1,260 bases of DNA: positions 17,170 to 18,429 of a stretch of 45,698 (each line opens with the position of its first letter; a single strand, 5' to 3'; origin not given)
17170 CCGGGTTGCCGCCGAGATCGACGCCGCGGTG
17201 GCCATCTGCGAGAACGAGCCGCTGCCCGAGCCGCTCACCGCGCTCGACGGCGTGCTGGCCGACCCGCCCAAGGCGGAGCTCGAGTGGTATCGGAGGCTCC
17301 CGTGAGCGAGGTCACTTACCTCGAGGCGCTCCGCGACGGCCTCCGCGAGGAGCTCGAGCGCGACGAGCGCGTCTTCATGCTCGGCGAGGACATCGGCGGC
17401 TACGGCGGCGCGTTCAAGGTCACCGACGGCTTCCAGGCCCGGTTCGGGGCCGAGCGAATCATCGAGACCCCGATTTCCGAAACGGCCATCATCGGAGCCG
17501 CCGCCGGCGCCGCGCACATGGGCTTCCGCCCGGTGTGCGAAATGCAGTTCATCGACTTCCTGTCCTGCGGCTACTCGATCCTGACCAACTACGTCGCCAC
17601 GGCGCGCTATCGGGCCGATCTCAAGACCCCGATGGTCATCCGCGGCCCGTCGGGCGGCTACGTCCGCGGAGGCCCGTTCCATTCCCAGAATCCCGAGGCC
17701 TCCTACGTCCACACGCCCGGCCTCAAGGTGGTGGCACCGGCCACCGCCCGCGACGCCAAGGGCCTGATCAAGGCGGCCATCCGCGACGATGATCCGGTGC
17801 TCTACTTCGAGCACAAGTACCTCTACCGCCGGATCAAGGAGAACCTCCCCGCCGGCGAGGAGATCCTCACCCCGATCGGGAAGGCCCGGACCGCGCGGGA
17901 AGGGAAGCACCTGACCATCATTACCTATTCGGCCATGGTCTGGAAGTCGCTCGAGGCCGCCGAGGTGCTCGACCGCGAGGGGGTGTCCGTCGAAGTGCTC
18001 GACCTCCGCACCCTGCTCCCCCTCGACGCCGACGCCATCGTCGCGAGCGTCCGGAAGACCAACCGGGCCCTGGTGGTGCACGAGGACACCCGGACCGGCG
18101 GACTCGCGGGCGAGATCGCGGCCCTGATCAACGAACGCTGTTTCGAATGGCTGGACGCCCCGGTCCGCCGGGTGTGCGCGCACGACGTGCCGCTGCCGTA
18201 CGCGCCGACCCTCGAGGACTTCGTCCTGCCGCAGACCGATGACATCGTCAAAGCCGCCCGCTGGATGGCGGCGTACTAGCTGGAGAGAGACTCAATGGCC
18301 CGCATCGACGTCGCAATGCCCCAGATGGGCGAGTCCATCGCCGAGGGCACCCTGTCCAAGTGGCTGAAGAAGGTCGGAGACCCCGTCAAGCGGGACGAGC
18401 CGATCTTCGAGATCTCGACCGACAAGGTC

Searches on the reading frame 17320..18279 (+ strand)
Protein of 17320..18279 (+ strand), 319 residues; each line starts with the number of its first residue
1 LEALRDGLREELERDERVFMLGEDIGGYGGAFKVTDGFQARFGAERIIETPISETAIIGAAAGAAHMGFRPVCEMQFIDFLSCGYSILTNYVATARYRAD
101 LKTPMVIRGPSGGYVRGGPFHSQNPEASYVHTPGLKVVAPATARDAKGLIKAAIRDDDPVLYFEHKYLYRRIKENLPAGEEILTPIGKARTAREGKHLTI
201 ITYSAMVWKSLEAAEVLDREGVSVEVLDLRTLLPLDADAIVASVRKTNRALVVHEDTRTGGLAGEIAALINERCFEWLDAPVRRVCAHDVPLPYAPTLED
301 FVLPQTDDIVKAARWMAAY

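Call 21: find_related_loci(query=window:17320-18279:+, collection=genome_contigs, flank=10000)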
Query window:17320-18279:+ (319 aa) in genome_contigs; peptide patterns used: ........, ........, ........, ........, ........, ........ (x = any residue, [..] = any of these).
599 stretches matched a pattern (row limit reached: there are more); 590 encode a relative of the query (tblastn E <= 1e-3); the best 80 are kept; 80 distinct loci.
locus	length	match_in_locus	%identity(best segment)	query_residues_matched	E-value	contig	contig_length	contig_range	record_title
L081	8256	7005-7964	80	1-319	3e-173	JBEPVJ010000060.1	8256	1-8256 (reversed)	MAG: Gemmatimonadales bacterium isolate 22E.semibin_refined.014_sub NODE_8326_length_8256_cov_4.792830, whole genome sho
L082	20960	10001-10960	78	1-319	2e-170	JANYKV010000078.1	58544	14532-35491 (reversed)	MAG: Gemmatimonadetes bacterium isolate GL140_5_metabinner_5 GL140_5_k141_750048, whole genome shotgun sequence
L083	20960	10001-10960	80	1-319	2e-169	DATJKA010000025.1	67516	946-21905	MAG TPA_asm: Gemmatimonadales bacterium isolate SMAG_U15580 k141_11323065, whole genome shotgun sequence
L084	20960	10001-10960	79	1-319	4e-168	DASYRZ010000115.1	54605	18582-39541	MAG TPA_asm: Gemmatimonadales bacterium isolate SMAG_U4524 k141_1333689, whole genome shotgun sequence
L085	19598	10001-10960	79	1-319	7e-168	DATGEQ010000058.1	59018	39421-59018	MAG TPA_asm: Gemmatimonadales bacterium isolate SMAG_U9706 k141_394208, whole genome shotgun sequence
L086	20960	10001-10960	80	1-319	2e-167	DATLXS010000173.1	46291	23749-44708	MAG TPA_asm: Gemmatimonadales bacterium isolate SMAG_U13252 k141_3078834, whole genome shotgun sequence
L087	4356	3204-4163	80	1-319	3e-172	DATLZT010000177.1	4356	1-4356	MAG TPA_asm: Gemmatimonadales bacterium isolate SMAG_U13306 k141_110763, whole genome shotgun sequence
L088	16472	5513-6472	79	1-319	2e-167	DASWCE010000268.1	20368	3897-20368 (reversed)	MAG TPA_asm: Gemmatimonadales bacterium isolate SMAG_U2701 k141_1289742, whole genome shotgun sequence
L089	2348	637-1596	79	1-319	1e-178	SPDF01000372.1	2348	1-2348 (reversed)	MAG: Gemmatimonadales bacterium isolate das_tool.metabat2.96 k141_2299883, whole genome shotgun sequence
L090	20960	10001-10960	79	1-319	2e-165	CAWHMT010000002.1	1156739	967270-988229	MAG: uncultured Gemmatimonadales bacterium isolate MFD02809.bin.1.217 genome assembly, contig: contig_132265, whole geno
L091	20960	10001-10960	79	1-319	6e-165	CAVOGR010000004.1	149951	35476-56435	MAG: uncultured Gemmatimonadales bacterium isolate MFD09779.bin.2.16 genome assembly, contig: contig_37266, whole genome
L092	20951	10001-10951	78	1-316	1e-164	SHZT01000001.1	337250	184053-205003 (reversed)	MAG: Gemmatimonadetes bacterium isolate Baikal-deep-G155 BACOMB-C13, whole genome shotgun sequence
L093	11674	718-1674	78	1-319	7e-164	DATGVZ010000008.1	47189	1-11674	MAG TPA_asm: Gemmatimonadales bacterium isolate SMAG_U10569 k141_566487, whole genome shotgun sequence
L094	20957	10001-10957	79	1-318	7e-163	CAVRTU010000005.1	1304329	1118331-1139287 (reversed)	MAG: uncultured Gemmatimonadales bacterium isolate MFD02809.bin.4.106 genome assembly, contig: contig_83431, whole genom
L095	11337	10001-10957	78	1-319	3e-163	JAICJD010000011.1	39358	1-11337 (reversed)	MAG: Gemmatimonadales bacterium isolate GZL_FP_2_bin.150 k141_5055939_length_39358_cov_32.2691, whole genome shotgun seq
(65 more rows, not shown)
